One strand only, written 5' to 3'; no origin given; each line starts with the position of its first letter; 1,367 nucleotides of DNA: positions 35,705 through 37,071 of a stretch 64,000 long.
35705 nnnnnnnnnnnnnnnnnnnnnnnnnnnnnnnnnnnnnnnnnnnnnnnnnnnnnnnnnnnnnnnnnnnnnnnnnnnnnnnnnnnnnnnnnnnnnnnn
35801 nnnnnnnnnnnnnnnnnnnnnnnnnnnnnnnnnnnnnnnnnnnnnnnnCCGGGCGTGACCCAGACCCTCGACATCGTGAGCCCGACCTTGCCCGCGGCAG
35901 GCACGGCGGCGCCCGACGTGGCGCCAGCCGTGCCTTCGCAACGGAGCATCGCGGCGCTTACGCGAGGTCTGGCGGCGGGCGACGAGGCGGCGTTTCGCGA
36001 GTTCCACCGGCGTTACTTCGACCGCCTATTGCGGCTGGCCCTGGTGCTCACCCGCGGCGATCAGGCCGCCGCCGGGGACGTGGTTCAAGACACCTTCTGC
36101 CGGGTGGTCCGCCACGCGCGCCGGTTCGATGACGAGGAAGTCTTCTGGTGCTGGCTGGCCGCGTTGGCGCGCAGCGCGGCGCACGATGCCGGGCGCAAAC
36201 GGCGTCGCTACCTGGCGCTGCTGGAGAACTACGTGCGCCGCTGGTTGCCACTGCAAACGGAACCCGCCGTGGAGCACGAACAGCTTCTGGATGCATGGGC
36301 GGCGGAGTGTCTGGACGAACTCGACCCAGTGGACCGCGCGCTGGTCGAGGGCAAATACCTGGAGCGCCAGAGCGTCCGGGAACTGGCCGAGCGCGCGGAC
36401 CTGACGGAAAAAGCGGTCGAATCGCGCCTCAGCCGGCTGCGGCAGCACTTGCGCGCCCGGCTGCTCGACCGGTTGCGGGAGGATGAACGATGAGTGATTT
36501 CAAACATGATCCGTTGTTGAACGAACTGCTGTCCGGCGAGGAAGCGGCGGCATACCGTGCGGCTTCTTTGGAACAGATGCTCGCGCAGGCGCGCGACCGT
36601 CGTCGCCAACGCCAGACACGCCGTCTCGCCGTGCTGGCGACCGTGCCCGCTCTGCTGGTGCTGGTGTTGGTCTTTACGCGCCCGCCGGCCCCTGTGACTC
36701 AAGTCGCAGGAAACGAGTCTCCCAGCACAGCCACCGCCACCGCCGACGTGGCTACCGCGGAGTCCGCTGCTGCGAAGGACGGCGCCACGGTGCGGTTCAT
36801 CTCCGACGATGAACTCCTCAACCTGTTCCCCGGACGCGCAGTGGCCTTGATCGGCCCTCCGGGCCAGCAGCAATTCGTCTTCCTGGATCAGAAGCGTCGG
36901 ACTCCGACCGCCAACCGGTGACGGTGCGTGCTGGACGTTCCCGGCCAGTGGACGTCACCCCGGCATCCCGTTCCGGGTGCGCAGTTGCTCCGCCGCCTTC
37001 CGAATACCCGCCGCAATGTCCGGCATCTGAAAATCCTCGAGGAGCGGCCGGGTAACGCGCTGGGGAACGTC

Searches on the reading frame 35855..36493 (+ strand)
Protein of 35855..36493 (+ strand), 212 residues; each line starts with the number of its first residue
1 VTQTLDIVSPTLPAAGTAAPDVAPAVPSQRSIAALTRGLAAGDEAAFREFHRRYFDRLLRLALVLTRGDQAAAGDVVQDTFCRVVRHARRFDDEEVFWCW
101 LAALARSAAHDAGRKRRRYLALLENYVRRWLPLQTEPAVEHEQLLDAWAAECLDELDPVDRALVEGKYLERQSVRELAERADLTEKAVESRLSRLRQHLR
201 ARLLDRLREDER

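Call 3: search_protein_families(library=pfam, proteins=[window:35855-36493:+], max_evalue=0.1)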
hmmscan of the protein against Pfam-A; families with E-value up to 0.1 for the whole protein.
window:35855-36493:+ (212 aa): 8 families
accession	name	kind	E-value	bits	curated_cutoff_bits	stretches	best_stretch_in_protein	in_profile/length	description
PF04542.20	Sigma70_r2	-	5.6e-11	42.5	24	1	52-118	3-70/71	Sigma-70 region 2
PF08281.18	Sigma70_r4_2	-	8.4e-09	35.4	25.7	1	150-199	5-54/54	Sigma-70, region 4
PF07638.17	Sigma70_ECF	-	1.4e-06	28.8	21.1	1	31-203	3-183/185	ECF sigma factor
PF04545.22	Sigma70_r4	-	0.00018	21.4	24.1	1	152-200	1-49/50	Sigma-70, region 4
PF23737.1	HTH_71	-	0.00089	19.6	27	1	164-197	11-44/50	HTH 3-helical bundle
PF00126.33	HTH_1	-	0.0016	18.8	26.6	1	170-206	12-48/60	Bacterial regulatory helix-turn-helix protein, lysR family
PF13412.12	HTH_24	-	0.0089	16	21.9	1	171-196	17-42/48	Winged helix-turn-helix DNA-binding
PF13404.12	HTH_AsnC-type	-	0.0093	16.2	27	1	171-196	17-42/42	AsnC-type helix-turn-helix domain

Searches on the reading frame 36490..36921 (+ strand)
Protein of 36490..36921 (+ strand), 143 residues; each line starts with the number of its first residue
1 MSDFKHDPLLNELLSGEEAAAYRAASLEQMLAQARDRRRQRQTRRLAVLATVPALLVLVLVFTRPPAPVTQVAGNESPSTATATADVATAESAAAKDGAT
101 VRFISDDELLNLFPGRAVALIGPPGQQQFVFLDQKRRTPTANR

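Call 3: search_protein_families(library=pfam, proteins=[window:36490-36921:+], max_evalue=0.1)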
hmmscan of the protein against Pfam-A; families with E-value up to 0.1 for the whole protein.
window:36490-36921:+ (143 aa): 3 families
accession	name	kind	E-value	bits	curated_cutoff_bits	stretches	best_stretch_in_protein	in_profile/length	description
PF11992.13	TgpA_N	-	0.007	15.8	30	1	29-87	143-205/333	TgpA N-terminal domain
PF14378.12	PAP2_3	-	0.048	13.9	27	1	31-90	50-102/190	PAP2 superfamily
PF20176.3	DUF6541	-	0.049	12.3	29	1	21-83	446-500/646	Family of unknown function (DUF6541)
